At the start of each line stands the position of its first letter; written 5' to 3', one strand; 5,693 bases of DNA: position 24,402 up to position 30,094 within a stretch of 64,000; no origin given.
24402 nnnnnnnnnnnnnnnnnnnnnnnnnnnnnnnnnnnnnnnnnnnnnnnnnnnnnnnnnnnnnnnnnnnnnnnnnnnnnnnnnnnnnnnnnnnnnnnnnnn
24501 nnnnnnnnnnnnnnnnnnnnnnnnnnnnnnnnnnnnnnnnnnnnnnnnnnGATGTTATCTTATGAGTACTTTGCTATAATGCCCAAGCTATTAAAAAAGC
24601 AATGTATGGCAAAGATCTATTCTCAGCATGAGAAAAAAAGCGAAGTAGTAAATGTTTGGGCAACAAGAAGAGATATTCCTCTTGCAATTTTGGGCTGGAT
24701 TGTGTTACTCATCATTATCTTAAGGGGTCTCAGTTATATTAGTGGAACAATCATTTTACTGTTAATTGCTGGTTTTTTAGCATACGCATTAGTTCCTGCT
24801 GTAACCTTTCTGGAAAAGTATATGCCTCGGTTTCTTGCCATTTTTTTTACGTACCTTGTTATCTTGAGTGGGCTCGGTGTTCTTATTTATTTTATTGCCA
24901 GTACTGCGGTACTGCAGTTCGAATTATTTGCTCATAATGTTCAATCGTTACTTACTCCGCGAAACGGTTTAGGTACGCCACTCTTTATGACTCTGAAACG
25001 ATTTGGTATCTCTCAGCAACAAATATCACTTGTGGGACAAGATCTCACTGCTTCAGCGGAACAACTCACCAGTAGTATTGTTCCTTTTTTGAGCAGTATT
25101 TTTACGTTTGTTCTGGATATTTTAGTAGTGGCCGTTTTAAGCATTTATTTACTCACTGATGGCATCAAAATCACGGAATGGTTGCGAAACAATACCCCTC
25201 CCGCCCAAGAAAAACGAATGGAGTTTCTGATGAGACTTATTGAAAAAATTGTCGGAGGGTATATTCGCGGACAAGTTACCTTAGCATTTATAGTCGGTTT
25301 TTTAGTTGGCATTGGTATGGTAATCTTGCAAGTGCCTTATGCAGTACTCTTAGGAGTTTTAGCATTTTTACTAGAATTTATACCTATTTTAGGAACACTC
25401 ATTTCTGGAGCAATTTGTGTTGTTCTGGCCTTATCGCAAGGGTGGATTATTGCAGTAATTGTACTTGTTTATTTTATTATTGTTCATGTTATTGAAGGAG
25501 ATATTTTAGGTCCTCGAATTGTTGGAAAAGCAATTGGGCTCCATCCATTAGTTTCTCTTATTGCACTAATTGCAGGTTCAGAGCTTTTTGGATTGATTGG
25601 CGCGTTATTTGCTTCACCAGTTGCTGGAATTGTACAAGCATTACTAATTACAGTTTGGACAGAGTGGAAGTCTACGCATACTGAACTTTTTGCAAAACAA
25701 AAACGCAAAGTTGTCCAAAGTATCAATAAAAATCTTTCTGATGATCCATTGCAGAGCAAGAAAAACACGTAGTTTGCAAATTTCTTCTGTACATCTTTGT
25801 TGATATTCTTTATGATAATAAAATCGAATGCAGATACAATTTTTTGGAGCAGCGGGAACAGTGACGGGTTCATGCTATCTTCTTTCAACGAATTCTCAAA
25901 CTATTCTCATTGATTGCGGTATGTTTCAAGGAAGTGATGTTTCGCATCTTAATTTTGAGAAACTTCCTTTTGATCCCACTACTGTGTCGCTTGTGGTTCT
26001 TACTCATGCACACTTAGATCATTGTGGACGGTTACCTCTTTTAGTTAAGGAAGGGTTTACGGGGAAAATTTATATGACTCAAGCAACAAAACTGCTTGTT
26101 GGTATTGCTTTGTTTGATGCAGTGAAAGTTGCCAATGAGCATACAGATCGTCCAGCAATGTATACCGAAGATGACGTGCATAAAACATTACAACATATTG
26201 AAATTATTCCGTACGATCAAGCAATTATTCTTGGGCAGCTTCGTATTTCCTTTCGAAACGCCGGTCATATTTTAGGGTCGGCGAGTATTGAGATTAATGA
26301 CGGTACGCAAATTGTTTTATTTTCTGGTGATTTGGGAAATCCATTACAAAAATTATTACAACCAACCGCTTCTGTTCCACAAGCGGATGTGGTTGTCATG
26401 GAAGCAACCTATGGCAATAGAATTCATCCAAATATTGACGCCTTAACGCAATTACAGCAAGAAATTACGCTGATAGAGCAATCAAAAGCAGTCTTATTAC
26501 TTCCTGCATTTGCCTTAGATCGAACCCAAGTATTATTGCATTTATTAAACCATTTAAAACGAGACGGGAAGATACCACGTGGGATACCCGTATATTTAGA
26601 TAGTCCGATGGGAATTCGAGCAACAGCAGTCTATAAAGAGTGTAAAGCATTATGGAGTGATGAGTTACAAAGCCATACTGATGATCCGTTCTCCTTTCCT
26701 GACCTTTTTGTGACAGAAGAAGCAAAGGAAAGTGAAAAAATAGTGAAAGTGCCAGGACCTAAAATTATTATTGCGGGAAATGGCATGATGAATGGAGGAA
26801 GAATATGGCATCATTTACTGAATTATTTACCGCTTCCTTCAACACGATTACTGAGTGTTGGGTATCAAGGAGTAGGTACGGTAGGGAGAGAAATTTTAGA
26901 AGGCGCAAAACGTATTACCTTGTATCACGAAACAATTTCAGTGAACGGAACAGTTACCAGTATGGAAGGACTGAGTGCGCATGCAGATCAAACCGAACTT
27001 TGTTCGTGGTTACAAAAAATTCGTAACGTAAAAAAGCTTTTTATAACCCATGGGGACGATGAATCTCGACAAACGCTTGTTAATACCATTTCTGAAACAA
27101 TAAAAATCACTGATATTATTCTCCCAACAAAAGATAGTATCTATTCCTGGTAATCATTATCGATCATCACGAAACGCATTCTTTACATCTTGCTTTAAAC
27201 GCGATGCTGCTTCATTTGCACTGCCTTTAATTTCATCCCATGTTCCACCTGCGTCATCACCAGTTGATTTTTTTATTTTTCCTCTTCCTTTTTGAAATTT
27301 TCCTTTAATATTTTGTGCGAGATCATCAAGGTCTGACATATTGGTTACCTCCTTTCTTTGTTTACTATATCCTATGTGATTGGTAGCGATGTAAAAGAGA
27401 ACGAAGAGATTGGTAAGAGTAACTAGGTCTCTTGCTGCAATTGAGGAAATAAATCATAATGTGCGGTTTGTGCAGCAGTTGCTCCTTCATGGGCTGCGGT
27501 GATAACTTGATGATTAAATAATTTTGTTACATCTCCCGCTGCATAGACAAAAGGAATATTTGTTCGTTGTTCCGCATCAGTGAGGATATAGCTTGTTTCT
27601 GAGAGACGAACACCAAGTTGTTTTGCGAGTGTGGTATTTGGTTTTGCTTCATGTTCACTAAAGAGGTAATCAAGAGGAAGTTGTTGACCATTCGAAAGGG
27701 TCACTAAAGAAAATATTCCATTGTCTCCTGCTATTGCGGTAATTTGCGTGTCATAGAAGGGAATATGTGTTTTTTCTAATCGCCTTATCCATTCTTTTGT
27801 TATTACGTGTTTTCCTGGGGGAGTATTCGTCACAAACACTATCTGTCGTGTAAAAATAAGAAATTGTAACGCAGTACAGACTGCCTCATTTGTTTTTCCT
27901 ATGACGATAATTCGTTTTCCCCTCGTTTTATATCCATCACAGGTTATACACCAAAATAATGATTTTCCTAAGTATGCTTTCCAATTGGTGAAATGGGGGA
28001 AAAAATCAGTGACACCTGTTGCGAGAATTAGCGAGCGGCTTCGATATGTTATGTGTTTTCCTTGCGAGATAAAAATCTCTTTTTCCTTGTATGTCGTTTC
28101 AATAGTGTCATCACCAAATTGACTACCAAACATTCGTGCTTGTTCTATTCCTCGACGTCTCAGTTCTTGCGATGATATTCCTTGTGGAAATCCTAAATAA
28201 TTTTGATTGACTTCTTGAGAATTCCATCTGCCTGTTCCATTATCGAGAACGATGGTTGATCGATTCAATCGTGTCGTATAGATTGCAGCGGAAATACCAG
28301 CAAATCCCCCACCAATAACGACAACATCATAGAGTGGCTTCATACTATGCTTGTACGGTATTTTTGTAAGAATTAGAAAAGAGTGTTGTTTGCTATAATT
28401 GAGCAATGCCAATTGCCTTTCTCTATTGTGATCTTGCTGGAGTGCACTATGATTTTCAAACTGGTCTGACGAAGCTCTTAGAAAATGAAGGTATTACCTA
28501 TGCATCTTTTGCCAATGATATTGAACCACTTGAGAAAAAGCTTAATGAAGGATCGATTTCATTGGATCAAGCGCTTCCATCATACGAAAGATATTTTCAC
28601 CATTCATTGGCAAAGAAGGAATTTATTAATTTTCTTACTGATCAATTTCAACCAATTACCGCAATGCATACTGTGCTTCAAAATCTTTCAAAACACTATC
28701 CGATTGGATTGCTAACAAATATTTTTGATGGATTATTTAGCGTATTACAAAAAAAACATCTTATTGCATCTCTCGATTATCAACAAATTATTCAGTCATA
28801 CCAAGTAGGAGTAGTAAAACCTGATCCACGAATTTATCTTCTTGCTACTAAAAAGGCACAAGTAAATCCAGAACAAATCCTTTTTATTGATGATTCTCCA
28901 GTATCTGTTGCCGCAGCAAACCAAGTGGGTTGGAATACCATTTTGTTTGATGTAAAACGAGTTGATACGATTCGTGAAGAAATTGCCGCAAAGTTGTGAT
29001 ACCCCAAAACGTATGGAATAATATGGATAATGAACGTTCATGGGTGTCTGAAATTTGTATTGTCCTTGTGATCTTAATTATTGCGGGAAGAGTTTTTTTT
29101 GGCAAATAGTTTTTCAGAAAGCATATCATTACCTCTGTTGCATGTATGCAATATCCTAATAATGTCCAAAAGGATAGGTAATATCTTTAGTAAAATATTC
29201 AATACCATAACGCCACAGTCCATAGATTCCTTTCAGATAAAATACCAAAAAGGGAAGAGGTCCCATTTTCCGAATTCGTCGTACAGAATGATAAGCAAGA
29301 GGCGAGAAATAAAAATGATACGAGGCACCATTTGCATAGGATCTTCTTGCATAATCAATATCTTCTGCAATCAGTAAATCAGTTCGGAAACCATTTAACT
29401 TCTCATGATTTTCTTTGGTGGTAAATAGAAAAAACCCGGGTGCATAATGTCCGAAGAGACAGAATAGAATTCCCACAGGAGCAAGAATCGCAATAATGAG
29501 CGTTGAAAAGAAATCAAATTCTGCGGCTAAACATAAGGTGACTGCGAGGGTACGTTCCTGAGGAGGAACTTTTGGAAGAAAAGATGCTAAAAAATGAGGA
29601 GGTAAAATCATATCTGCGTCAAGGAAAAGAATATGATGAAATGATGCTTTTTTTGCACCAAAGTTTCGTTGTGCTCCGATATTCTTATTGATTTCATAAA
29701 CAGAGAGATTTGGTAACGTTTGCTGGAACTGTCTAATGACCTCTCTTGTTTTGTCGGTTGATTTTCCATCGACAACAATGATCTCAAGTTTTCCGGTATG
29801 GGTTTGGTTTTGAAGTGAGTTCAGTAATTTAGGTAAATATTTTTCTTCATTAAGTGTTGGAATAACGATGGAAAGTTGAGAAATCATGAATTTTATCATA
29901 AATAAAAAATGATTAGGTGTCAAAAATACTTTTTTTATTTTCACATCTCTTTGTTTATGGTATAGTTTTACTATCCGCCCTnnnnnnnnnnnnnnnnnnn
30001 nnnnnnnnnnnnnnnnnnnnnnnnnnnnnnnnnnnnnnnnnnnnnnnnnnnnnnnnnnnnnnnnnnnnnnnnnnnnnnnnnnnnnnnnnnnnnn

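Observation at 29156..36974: Tightly overlapping envelope-glycan operon combining a UbiA-type prenyl-phosphate sugar synthase, a MraY/WecA-like initiating transferase, an ArnT/PMT-like GT-C and a processive QxxRW GT2.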

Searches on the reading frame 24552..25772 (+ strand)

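Call 11: search_protein_families(library=pfam, proteins=[window:24552-25772:+], max_evalue=0.001)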
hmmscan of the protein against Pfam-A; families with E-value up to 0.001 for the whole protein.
window:24552-25772:+ (406 aa): 1 family
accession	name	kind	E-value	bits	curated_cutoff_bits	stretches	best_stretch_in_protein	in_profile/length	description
PF01594.21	AI-2E_transport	-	7.1e-57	193.5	34.3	1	50-365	8-323/327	AI-2E family transporter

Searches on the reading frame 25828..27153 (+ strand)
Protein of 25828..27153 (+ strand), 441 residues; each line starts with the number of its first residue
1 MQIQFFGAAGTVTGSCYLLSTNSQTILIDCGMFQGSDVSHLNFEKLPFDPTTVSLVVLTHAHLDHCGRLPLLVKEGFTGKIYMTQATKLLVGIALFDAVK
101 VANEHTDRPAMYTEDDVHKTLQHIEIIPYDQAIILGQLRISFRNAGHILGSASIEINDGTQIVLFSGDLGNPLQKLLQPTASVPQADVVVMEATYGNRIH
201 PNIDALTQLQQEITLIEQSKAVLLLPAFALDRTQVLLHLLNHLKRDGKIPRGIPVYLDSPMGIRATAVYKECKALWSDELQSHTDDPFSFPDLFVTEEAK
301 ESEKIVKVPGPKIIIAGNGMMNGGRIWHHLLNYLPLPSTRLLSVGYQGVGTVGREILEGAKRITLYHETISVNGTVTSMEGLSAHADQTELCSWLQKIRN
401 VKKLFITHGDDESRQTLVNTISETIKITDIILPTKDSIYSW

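Call 11: search_protein_families(library=pfam, proteins=[window:25828-27153:+], max_evalue=0.001)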
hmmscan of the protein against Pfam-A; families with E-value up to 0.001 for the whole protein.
window:25828-27153:+ (441 aa): 6 families
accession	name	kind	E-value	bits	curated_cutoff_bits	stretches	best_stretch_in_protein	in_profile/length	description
PF10996.14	Beta-Casp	-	1.5e-32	113.1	27.7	1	233-356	1-120/120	Beta-Casp domain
PF00753.33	Lactamase_B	-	1.1e-16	61.8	22.7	1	11-172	3-153/196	Metallo-beta-lactamase superfamily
PF16661.11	Lactamase_B_6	-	1.5e-12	47.8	27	1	18-169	1-162/193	Metallo-beta-lactamase superfamily domain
PF07521.17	RMMBL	-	1.9e-11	44.2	21.6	1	370-426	2-57/63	Zn-dependent metallo-hydrolase RNA specificity domain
PF12706.13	Lactamase_B_2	-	6.3e-08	32.9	27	1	25-197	2-168/200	Beta-lactamase superfamily domain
PF19583.5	ODP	-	8.7e-05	22.9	27.2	1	16-175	5-142/194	ODP family beta lactamase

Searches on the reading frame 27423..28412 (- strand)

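Call 12: search_protein_families(library=pfam, proteins=[window:27423-28412:-], max_evalue=0.001)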
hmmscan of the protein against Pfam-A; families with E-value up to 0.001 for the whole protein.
window:27423-28412:- (329 aa): 7 families
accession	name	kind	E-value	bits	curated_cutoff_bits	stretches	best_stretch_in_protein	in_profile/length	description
PF07992.20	Pyr_redox_2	-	2.2e-30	106.6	26.1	1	28-309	1-290/291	Pyridine nucleotide-disulphide oxidoreductase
PF13738.12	Pyr_redox_3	-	3.5e-09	36.8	30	1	104-293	104-305/305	Pyridine nucleotide-disulphide oxidoreductase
PF00890.30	FAD_binding_2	-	6.9e-06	25.9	20.4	1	29-60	1-32/414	FAD binding domain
PF01266.30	DAO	-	3.7e-05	23.8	27.9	1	29-69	1-42/353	FAD dependent oxidoreductase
PF01134.28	GIDA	-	4.7e-05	23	22.1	1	29-88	1-60/391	Glucose inhibited division protein A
PF12831.13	FAD_oxidored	-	9.2e-05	22.3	27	1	29-58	1-30/416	FAD dependent oxidoreductase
PF03486.20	HI0933_like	-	0.00055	19.9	50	0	29-59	2-32/244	HI0933-like protein Rossmann domain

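Call 74: search_protein_families(library=ncbifam, proteins=[window:27423-28412:-], max_evalue=0.01)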
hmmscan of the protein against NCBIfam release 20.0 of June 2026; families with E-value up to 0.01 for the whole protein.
window:27423-28412:- (329 aa): 56 families (the best 25 are shown)
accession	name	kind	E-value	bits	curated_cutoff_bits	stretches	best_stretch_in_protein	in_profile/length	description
TIGR01292.1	TRX_reduct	equivalog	6.3e-51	173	343.45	1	28-318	1-297/300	thioredoxin-disulfide reductase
TIGR03143.1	AhpF_homolog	hypoth_equivalog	1.1e-32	113.3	687.65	1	24-317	1-304/555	putative alkyl hydroperoxide reductase F subunit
TIGR03140.1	AhpF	equivalog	9.6e-28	97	502.9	1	23-320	208-511/515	alkyl hydroperoxide reductase subunit F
NF007614.0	PRK10262.1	equivalog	2e-20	73.2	644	1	30-318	9-311/321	thioredoxin-disulfide reductase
TIGR02053.1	MerA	equivalog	6.3e-14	51.8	454.45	1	110-317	116-328/465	mercury(II) reductase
TIGR04018.1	Bthiol_YpdA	hypoth_equivalog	1.1e-13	50.8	339.9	1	104-301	93-294/316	YpdA family putative bacillithiol disulfide reductase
TIGR01350.1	lipoamide_DH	equivalog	5.1e-12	45.2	408.8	1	110-317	116-329/461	dihydrolipoyl dehydrogenase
TIGR03385.1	CoA_CoA_reduc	equivalog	7.7e-12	44.7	578.8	1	212-311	201-296/439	CoA-disulfide reductase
NF040505.1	ArsO_flavin_mono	equivalog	5.9e-10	39.1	425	2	28-60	1-33/346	ArsO family NAD(P)H-dependent flavin-containing monooxygenase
NF005883.0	PRK07845.1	equivalog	2.7e-08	33.3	479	1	239-312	255-329/466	NAD(P)H-quinone dehydrogenase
NF003437.0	PRK04965.1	equivalog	4.2e-08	32.6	392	1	29-298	4-277/378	NADH:flavorubredoxin reductase NorW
NF004776.0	PRK06116.1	equivalog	1.1e-07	31.2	480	1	211-302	217-311/450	glutathione-disulfide reductase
NF003585.0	PRK05249.1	equivalog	1.1e-07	30.8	465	1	27-58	6-37/464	Si-specific NAD(P)(+) transhydrogenase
NF046103.1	NOXase_Strep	equivalog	1.3e-07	30.9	600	1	211-302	198-287/442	H2O-forming NADH oxidase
TIGR01316.1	gltA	equivalog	2.1e-07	30.1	471.75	1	257-318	386-446/449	NADPH-dependent glutamate synthase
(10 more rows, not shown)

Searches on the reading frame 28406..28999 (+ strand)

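Call 12: search_protein_families(library=pfam, proteins=[window:28406-28999:+], max_evalue=0.001)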
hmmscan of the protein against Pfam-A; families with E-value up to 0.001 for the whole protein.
window:28406-28999:+ (197 aa): 3 families
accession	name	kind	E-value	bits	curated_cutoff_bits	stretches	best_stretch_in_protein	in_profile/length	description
PF00702.32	Hydrolase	-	1.8e-11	45.2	26.4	1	43-175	51-191/191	haloacid dehalogenase-like hydrolase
PF13419.12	HAD_2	-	4.5e-11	43.6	23.8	1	68-180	64-177/178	Haloacid dehalogenase-like hydrolase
PF13242.12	Hydrolase_like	-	0.00019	21.7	22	1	138-180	4-47/75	HAD-hyrolase-like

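Call 74: search_protein_families(library=ncbifam, proteins=[window:28406-28999:+], max_evalue=0.01)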
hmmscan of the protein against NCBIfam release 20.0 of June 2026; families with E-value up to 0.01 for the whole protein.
window:28406-28999:+ (197 aa): 33 families (the best 25 are shown)
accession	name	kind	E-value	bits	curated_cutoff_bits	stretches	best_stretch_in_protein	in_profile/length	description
TIGR02247.1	HAD-1A3-hyp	subfamily_domain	1.1e-17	64.5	125.4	1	26-184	33-198/211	epoxide hydrolase N-terminal domain-like phosphatase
TIGR01509.1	HAD-SF-IA-v3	subfamily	4.9e-14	52.8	29.4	1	120-180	94-153/154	HAD-IA family hydrolase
TIGR02254.1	YjjG_YfnB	equivalog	3.1e-12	46.4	159.9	1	65-186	80-201/223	YjjG family noncanonical pyrimidine nucleotidase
TIGR02252.1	DREG-2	subfamily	8.3e-12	45.3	155.2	1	80-180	103-203/203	HAD hydrolase, REG-2-like, family IA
NF006976.0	PRK09449.1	equivalog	2.6e-10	40.2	183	1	70-186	83-200/225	pyrimidine 5'-nucleotidase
TIGR01428.1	HAD_type_II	equivalog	3.8e-10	40.1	125.4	1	87-180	96-189/197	haloacid dehalogenase type II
TIGR02253.1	CTE7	subfamily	1.5e-08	34.7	169.75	1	81-185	93-198/221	TIGR02253 family HAD-type hydrolase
TIGR01993.1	Pyr-5-nucltdase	equivalog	2.1e-07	30.9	142.9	1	104-180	121-182/183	pyrimidine 5'-nucleotidase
NF053653.1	InDiPhoBT2121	equivalog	4.2e-07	29.8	245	1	117-179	122-184/216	inorganic diphosphatase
TIGR01990.1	bPGM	equivalog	6.6e-07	29.5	189.4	1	111-177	118-182/187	beta-phosphoglucomutase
NF006991.0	PRK09456.1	equivalog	8.1e-07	28.9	295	1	127-184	130-187/199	glucose-1-phosphatase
TIGR02009.1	PGMB-YQAB-SF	subfamily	1.7e-06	28.3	153.35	1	99-178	107-183/186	beta-phosphoglucomutase family hydrolase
TIGR01449.2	PGP_bact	equivalog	1.8e-06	27.6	180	1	72-181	78-184/213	phosphoglycolate phosphatase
NF009695.0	PRK13222.1-2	equivalog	2e-06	27.4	225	1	54-179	75-191/226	phosphoglycolate phosphatase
NF007854.0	PRK10563.1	equivalog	2e-05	24.4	211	1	70-178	76-182/221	6-phosphogluconate phosphatase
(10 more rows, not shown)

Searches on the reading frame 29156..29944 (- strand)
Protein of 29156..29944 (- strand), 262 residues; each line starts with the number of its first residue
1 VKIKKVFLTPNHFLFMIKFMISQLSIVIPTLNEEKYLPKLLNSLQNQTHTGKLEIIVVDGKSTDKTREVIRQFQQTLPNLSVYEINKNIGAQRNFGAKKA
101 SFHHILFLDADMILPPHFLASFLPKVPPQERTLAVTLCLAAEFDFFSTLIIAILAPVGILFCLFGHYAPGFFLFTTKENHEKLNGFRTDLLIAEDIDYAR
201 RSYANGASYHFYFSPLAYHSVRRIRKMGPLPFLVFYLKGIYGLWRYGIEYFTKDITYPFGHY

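Call 3: search_protein_families(library=pfam, proteins=[window:29156-29944:-], max_evalue=0.01)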
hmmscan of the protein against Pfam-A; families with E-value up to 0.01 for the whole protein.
window:29156-29944:- (262 aa): 5 families
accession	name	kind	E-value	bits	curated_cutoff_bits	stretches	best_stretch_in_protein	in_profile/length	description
PF00535.33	Glycos_transf_2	-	3e-25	89.5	23.3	1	25-126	1-103/168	Glycosyl transferase family 2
PF13641.12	Glyco_tranf_2_3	-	6.6e-13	49.6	27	1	24-136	3-120/230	Glycosyltransferase like family 2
PF10111.15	Glyco_tranf_2_2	-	1.1e-08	35.3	27.3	1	25-119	1-99/276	Glycosyltransferase like family 2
PF13632.12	Glyco_trans_2_3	-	0.0013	19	27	1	104-215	1-117/198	Glycosyl transferase family group 2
PF13704.12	Glyco_tranf_2_4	-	0.0033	18.3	27.5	1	32-111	2-81/98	Glycosyl transferase family 2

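Call 4: search_protein_families(library=ncbifam, proteins=[window:29156-29944:-], max_evalue=0.01)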
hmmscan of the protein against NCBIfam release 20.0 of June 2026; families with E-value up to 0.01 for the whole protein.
window:29156-29944:- (262 aa): 25 families
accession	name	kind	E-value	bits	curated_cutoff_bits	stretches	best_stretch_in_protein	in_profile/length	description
TIGR04283.1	glyco_like_mftF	equivalog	2.9e-27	95.7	182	1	24-235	1-200/221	TIGR04283 family arsenosugar biosynthesis glycosyltransferase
NF041875.1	EPS_EpsD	equivalog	4.4e-18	65.7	370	1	24-134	1-112/325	exopolysaccharide biosynthesis glycosyltransferase EpsD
NF007482.0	PRK10073.1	equivalog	1.1e-15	57.5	423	1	22-123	6-107/334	glycosyltransferase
NF038302.1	EPS_HpsE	equivalog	4.7e-15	55.4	300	1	23-118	2-103/307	hormogonium polysaccharide biosynthesis glycosyltransferase HpsE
TIGR03965.1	mycofact_glyco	equivalog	3.2e-13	49.4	280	1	23-126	75-179/467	mycofactocin biosynthesis glycosyltransferase MftF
NF047683.1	TeichurnBiosyTuaG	equivalog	3e-12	46.7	400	1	23-114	7-99/252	teichuronic acid biosynthesis protein TuaG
NF045692.1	OglycostaseCruG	equivalog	3.1e-11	42.8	600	1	20-83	39-101/386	2'-O-glycosyltransferase CruG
TIGR03937.1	PgaC_IcaA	equivalog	3.9e-11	42.6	422.3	1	22-136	45-160/407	poly-beta-1,6-N-acetyl-D-glucosamine synthase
NF050050.1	ProtGlycPglI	equivalog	4.1e-10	39.5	500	1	22-125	2-107/306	GalNAc(5)-diNAcBac-PP-undecaprenol beta-1,3-glucosyltransferase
TIGR03469.1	HpnB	hypoth_equivalog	1.7e-09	37.2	379.25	1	22-81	44-103/386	hopene-associated glycosyltransferase HpnB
NF038299.1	EPS_HpsN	equivalog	7.9e-09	34.9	425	1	23-121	2-101/317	hormogonium polysaccharide biosynthesis glycosyltransferase HpsN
TIGR03111.1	glyc2_xrt_Gpos1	hypoth_equivalog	9.4e-09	34.5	363.95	1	22-124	49-154/439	TIGR03111 family XrtG-associated glycosyltransferase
NF047588.1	GlcsyltransPgfSStrep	equivalog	1.2e-08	34.5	500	1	23-124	2-108/308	glycosyltransferase PgfS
NF007986.1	PRK10714.1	equivalog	1.9e-07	30.4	529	1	21-118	5-107/316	undecaprenyl-phosphate 4-deoxy-4-formamido-L-arabinose transferase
NF010496.0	PRK13915.1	equivalog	3.7e-07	29.5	262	1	21-72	30-83/307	glucosyl-3-phosphoglycerate synthase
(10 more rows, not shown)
